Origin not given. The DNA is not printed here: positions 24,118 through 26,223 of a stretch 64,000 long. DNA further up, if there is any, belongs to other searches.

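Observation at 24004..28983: Two independent PAPS-synthesis systems (Sat-CysC fusion and CysD/CysNC) sit at the edge of the glycan cluster and appear dedicated to sulfonate/sulfate decoration rather than cysteine synthesis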

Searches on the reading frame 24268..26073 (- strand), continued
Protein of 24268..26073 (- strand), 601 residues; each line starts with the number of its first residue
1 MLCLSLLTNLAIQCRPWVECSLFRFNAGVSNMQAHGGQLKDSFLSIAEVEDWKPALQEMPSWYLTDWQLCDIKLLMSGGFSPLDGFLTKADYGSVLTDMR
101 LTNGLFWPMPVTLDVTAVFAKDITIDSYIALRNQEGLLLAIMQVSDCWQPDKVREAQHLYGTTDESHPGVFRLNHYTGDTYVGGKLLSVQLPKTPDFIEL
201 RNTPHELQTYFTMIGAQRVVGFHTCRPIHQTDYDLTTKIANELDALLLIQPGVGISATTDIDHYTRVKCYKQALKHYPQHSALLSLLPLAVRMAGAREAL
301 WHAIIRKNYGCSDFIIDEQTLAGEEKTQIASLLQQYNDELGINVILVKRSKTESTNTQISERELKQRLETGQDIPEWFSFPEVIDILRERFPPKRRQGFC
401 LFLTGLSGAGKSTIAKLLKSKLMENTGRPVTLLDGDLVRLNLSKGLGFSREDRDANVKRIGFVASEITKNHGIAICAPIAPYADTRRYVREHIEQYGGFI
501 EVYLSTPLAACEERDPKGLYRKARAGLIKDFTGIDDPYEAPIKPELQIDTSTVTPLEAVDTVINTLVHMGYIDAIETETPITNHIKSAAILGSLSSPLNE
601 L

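Call 26: find_homologous_proteins(query=window:24268-25980:-, max_evalue=1e-30)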
Query window:24268-25980:- (570 aa): 8000 proteins with E <= 1e-30 among 8000 candidates; the best 120 are listed.
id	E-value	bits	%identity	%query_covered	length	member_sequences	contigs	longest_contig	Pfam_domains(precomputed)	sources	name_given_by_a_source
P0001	0.0e+0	1309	100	100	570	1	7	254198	PF14306.13,PF01747.24,PF01583.27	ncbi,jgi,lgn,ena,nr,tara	ncbi:MAG: adenylyl-sulfate kinase [Legionellales bacterium]|nr:adenylyl-sulfate kinase [Legionellale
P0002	9.4e-234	795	63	95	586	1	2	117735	PF14306.13,PF01747.24,PF01583.27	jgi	-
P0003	3.1e-189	648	54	95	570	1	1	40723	PF14306.13,PF01747.24,PF01583.27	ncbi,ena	-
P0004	7.5e-186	637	54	95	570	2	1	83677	PF14306.13,PF01747.24,PF01583.27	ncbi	ncbi:MAG TPA: bifunctional sulfate adenylyltransferase/adenylylsulfate kinase [Gammaproteobacteria b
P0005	1.7e-185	636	53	95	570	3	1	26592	PF14306.13,PF01747.24,PF01583.27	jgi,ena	-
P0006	3.3e-185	635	51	98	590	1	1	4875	PF14306.13,PF01747.24,PF01583.27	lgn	-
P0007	7.5e-185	634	52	95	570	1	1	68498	PF14306.13,PF01747.24,PF01583.27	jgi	-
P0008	1.8e-184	632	54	95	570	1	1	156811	PF14306.13,PF01747.24,PF13671.13,PF01583.27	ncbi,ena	ncbi:MAG TPA: bifunctional sulfate adenylyltransferase/adenylylsulfate kinase [Gammaproteobacteria b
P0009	2.8e-184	632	52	95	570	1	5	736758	PF14306.13,PF01747.24,PF01583.27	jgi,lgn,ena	jgi:sulfate adenylyltransferase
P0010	5.7e-184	631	53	95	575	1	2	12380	PF14306.13,PF01747.24,PF13671.13,PF01583.27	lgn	-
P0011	5.8e-184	631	52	94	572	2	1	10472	PF14306.13,PF01747.24,PF01583.27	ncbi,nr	ncbi:MAG TPA: bifunctional sulfate adenylyltransferase/adenylylsulfate kinase [Gammaproteobacteria b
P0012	2.2e-183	629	52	95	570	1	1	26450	PF14306.13,PF01747.24,PF01583.27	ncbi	-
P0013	5.7e-183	627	52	94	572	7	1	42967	PF14306.13,PF01747.24,PF01583.27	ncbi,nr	ncbi:MAG TPA: bifunctional sulfate adenylyltransferase/adenylylsulfate kinase [Gammaproteobacteria b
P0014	6.3e-183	627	52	95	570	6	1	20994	PF14306.13,PF01747.24,PF13671.13,PF01583.27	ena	-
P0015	1.1e-182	627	52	95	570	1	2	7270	PF14306.13,PF01747.24,PF01583.27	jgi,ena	-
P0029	8.3e-181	620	52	95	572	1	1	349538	PF14306.13,PF01747.24,PF01583.27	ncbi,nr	ncbi:MAG: bifunctional sulfate adenylyltransferase/adenylylsulfate kinase [Gammaproteobacteria bacte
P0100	7.1e-179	614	52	95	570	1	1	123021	PF14306.13,PF01747.24,PF01583.27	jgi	jgi:sulfate adenylyltransferase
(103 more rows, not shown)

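Call 38: find_encoding_contigs(protein=P0002, flank=10000, max_places=3)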
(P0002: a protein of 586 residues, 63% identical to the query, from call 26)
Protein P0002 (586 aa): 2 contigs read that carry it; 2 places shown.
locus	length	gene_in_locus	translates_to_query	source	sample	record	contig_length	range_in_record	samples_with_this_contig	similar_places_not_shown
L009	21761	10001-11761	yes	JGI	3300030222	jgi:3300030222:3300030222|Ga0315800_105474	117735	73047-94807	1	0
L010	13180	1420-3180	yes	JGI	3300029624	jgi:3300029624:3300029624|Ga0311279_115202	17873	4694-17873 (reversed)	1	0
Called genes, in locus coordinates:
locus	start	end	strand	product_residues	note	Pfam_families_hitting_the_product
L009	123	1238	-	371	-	PF05222:AlaDh_PNT_N, PF01262:AlaDh_PNT_C, PF01488:Shikimate_DH (weak)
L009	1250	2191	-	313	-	PF01012:ETF, PF00766:ETF_alpha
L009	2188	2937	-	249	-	PF01012:ETF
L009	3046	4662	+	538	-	PF00890:FAD_binding_2 (faint), PF01266:DAO (faint), PF01946:Thi4 (weak), PF07992:Pyr_redox_2 (weak), PF13450:NAD_binding_8 (weak), PF21162:ETFQO_UQ-bd, PF05187:Fer4_ETF_QO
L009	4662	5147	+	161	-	PF03061:4HBT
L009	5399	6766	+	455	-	-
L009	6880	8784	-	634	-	PF00009:GTP_EFTU, PF01926:MMR_HSR1 (faint), PF03144:GTP_EFTU_D2 (weak), PF22594:GTP-eEF1A_C, PF01583:APS_kinase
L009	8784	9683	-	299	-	PF01507:PAPS_reduct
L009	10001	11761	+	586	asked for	PF14306:PUA_2, PF01747:ATP-sulfurylase, PF01583:APS_kinase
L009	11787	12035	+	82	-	PF09834:DUF2061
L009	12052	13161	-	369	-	PF02350:Epimerase_2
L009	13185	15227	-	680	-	-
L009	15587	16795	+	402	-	PF00534:Glycos_transf_1 (faint), PF13692:Glyco_trans_1_4 (faint)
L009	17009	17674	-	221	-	PF00551:Formyl_trans_N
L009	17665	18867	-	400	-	PF01041:DegT_DnrJ_EryC1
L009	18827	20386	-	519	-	PF25840:Ulvan_lyase_N (faint)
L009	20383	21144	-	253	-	PF01209:Ubie_methyltran (weak), PF13489:Methyltransf_23 (weak), PF13847:Methyltransf_31 (weak), PF08241:Methyltransf_11, PF08242:Methyltransf_12, PF13649:Methyltransf_25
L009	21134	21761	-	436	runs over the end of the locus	PF23019:DUF7033 (weak)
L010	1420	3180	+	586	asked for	PF14306:PUA_2, PF01747:ATP-sulfurylase, PF01583:APS_kinase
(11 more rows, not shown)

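Call 42: search_protein_families(library=pfam, proteins=[L009:13185-15227:-, L009:18827-20386:-, L009:5399-6766:+, L009:15587-16795:+, L009:11787-12035:+], max_evalue=1)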
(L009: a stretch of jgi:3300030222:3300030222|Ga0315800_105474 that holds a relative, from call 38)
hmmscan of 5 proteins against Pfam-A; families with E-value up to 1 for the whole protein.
L009:13185-15227:- (680 aa): 1 family
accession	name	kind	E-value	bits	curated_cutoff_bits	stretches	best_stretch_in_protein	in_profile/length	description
PF20604.3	DUF6798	-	0.012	15.7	26.9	1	529-572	4-46/61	Domain of unknown function (DUF6798)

L009:18827-20386:- (519 aa): 0 families

L009:5399-6766:+ (455 aa): 4 families
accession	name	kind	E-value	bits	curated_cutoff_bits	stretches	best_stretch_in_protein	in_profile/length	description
PF08727.16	P3A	-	0.043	13.7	22.3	1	197-229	17-45/59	Poliovirus 3A protein like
PF25316.1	TAF2_3rd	-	0.26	12.1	27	1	289-343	61-111/120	TAF2 Ig-like domain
PF05433.20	Rick_17kDa_Anti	-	0.51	10.7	24.2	1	416-435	2-23/43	Glycine zipper 2TM domain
PF10247.14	Romo1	-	0.8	10.6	27.6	0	382-404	6-28/66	Reactive mitochondrial oxygen species modulator 1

L009:15587-16795:+ (402 aa): 5 families
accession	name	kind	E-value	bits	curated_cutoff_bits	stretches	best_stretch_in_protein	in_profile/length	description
PF00534.26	Glycos_transf_1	-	9e-06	25.8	26.4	1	227-284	68-125/172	Glycosyl transferases group 1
PF13692.12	Glyco_trans_1_4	-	3.6e-05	24.5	27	1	221-290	48-118/142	Glycosyl transferases group 1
PF13524.12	Glyco_trans_1_2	-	0.0035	17.7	25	1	233-342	28-142/144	Glycosyl transferase-like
PF00752.23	XPG_N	-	0.025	15.5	22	1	336-399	14-74/101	XPG N-terminal domain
PF00772.26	DnaB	-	0.093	13.2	23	1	336-376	37-77/103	DnaB-like helicase N terminal domain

L009:11787-12035:+ (82 aa): 1 family
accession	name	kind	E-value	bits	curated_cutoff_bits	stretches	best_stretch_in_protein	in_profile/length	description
PF09834.14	DUF2061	-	3.6e-19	69.4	23.1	1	12-61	2-51/52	Predicted membrane protein (DUF2061)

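Call 43: find_encoding_contigs(protein=P0029, flank=8000, max_places=1)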
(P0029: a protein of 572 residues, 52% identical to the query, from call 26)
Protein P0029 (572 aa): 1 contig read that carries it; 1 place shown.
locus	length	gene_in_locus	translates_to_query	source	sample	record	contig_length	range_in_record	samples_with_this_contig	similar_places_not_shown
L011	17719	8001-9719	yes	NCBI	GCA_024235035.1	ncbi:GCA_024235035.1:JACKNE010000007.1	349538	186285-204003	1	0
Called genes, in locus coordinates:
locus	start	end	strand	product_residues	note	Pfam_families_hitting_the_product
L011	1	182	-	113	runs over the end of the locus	-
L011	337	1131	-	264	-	PF00303:Thymidylat_synt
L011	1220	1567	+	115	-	PF07574:SMC_Nse1 (weak), PF09339:HTH_IclR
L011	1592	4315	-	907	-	PF00474:SSF (faint), PF00512:HisKA, PF02518:HATPase_c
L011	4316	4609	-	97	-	-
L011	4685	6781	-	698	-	PF08448:PAS_4 (faint), PF13426:PAS_9 (faint), PF00929:RNase_T, PF01612:DNA_pol_A_exo1 (weak)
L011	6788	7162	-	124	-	PF00072:Response_reg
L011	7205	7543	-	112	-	-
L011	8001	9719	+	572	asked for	PF14306:PUA_2, PF01747:ATP-sulfurylase, PF01583:APS_kinase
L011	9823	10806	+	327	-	PF00892:EamA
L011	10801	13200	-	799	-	PF12156:ATPase-cat_bd, PF00403:HMA, PF00122:E1-E2_ATPase, PF00702:Hydrolase, PF08282:Hydrolase_3 (faint)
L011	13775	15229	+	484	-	PF04174:CP_ATPgrasp_1, PF14403:CP_ATPgrasp_2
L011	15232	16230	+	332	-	PF04168:Alpha-E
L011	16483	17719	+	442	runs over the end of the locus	PF04434:SWIM (weak)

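Call 44: find_encoding_contigs(protein=P0100, flank=8000, max_places=1)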
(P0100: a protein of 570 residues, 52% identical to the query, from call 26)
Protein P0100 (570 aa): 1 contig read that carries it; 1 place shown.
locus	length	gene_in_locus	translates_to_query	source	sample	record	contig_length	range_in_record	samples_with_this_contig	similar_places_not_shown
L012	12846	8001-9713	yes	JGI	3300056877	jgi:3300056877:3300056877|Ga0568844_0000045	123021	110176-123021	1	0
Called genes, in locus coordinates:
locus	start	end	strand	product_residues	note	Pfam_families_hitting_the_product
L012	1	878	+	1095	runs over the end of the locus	PF25596:CPSase_L_D1, PF02786:CPSase_L_D2, PF02787:CPSase_L_D3, PF25596:CPSase_L_D1, PF02222:ATP-grasp, PF02655:ATP-grasp_3 (weak), PF02786:CPSase_L_D2, PF02142:MGS, +2 more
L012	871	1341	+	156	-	PF03449:GreA_GreB_N, PF01272:GreA_GreB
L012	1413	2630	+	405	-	PF01180:DHO_dh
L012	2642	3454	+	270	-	PF01887:SAM_HAT_N, PF20257:SAM_HAT_C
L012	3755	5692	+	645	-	PF02563:Poly_export, PF10531:SLBB, PF22461:SLBB_2 (weak), PF10531:SLBB, PF22461:SLBB_2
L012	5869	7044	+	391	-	PF02706:Wzz, PF13807:GNVR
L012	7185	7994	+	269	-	PF00459:Inositol_P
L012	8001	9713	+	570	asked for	PF14306:PUA_2, PF01747:ATP-sulfurylase, PF01583:APS_kinase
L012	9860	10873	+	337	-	PF00106:adh_short (weak), PF01073:3Beta_HSD, PF01370:Epimerase, PF02719:Polysacc_synt_2, PF04321:RmlD_sub_bind, PF13460:NAD_binding_10 (weak), PF16363:GDP_Man_Dehyd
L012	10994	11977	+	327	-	PF01073:3Beta_HSD, PF01370:Epimerase, PF02719:Polysacc_synt_2, PF04321:RmlD_sub_bind, PF16363:GDP_Man_Dehyd, PF07993:NAD_binding_4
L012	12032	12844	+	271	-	?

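Call 69: predict_structure(alignment_id=A3)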
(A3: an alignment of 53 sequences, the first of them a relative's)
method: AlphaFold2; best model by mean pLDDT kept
length: 570 residues; sequences in the alignment: 53
mean_pLDDT: 86.6   pTM: 0.78
mean pLDDT of the five models: 86.6, 83.2, 81.6, 80.0, 76.8
residues with pLDDT >= 90: 345; 70-90: 167; 50-70: 25; < 50: 33
segments of 3 or more residues with pLDDT < 50: 320-325, 546-570
pLDDT, mean of each block of 10 residues (from residue 1): 91 94 93 93 95 97 97 96 96 95 93 98 95 91 93 96 84 96 95 82 91 94 63 88 92 91 89 96 82 77 90 77 56 85 90 89 90 93 93 88 75 67 88 92 91 90 90 95 88 87 89 95 96 93 58 32 31
secondary structure, 60 per line:
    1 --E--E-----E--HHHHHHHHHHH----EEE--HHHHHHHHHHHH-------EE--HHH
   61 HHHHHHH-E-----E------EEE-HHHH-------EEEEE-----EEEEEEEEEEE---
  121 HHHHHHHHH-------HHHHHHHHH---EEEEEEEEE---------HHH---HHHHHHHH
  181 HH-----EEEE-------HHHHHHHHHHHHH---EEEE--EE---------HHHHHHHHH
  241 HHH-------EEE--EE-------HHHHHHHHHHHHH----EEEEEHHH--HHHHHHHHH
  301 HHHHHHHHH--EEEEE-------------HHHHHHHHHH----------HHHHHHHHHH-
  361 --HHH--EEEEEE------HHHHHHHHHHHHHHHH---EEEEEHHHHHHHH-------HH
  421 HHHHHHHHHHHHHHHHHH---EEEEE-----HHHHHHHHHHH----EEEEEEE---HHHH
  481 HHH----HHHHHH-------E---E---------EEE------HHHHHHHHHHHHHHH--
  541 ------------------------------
elements in order: H15-25 E30-32 H35-46 H58-67 E82-84 H86-89 E97-101 E107-117 H121-129 H137-145 E149-157 H173-182 E188-191 H199-211 E215-218 H232-243 E251-253 H265-277 E282-286 H292-309 E312-316 H330-339 H350-359 E368-373 H380-395 E399-403 H404-411 H419-438 E442-446 H452-462 E467-473 H477-483 H488-493 E515-517 H524-538

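Call 73: fold_search(model_id=the predicted structure, library=pdb)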
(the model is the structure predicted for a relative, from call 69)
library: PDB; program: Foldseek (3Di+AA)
matches with E <= 10: 1388; with E <= 0.001: 114
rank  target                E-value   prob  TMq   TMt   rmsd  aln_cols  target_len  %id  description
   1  1i2d_A                7.2e-59  1.00  0.75  0.75   5.4       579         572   40  CRYSTAL STRUCTURE OF ATP SULFURYLASE FROM PENICILLIUM CHRYSOGENUM (released 2001-07-11)
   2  1m8p_A                9.8e-58  1.00  0.61  0.61   8.2       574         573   41  Crystal Structure of P. chrysogenum ATP Sulfurylase in the T-state (released 2002-11-27)
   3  2gks_B                1.9e-55  1.00  0.65  0.69   7.4       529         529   42  Crystal Structure of the Bi-functional ATP Sulfurylase-APS Kinase from Aquifex aeolicus, a Chemolithotrophic Thermophi (released 2007-03-06)
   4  2gks_A                4.1e-55  1.00  0.72  0.78   5.3       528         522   41  Crystal Structure of the Bi-functional ATP Sulfurylase-APS Kinase from Aquifex aeolicus, a Chemolithotrophic Thermophi (released 2007-03-06)
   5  3cr8_A                4.0e-48  1.00  0.68  0.77   5.3       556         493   36  Hexameric APS kinase from Thiobacillus denitrificans (released 2009-02-17)
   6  3cr8_B                9.5e-48  1.00  0.69  0.78   5.0       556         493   36  Hexameric APS kinase from Thiobacillus denitrificans (released 2009-02-17)
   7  3cr8_C                3.6e-47  1.00  0.68  0.78   5.4       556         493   36  Hexameric APS kinase from Thiobacillus denitrificans (released 2009-02-17)
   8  1j70_A                3.1e-46  1.00  0.71  0.79   5.0       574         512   32  CRYSTAL STRUCTURE OF YEAST ATP SULFURYLASE (released 2003-06-17)
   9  1j70_C                1.4e-45  1.00  0.71  0.79   4.9       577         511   32  CRYSTAL STRUCTURE OF YEAST ATP SULFURYLASE (released 2003-06-17)
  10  1jec                  2.6e-44  1.00  0.72  0.80   4.6       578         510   31  Crystal Structure of ATP Sulfurylase in complex with thiosulfate (released 2001-11-14)
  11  1g8f                  3.2e-44  1.00  0.71  0.79   5.7       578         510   32  ATP SULFURYLASE FROM S. CEREVISIAE (released 2001-05-23)
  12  1r6x                  7.9e-40  1.00  0.58  0.84   3.3       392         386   41  The Crystal Structure of a Truncated Form of Yeast ATP Sulfurylase, Lacking the C-Terminal APS Kinase-like Domain, in co (released 2003-11-11)
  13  8a8d_B                1.8e-30  1.00  0.57  0.84   3.5       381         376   27  ATP sulfurylase from Methanothermococcus thermolithotrophicus - monoclinic form (released 2023-04-26)
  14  8a8d_A                4.5e-30  1.00  0.57  0.85   3.1       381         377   26  ATP sulfurylase from Methanothermococcus thermolithotrophicus - monoclinic form (released 2023-04-26)
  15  8a8g                  1.9e-29  1.00  0.57  0.83   3.5       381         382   27  ATP sulfurylase from Methanothermococcus thermolithotrophicus - orthorhombic form (released 2023-04-26)
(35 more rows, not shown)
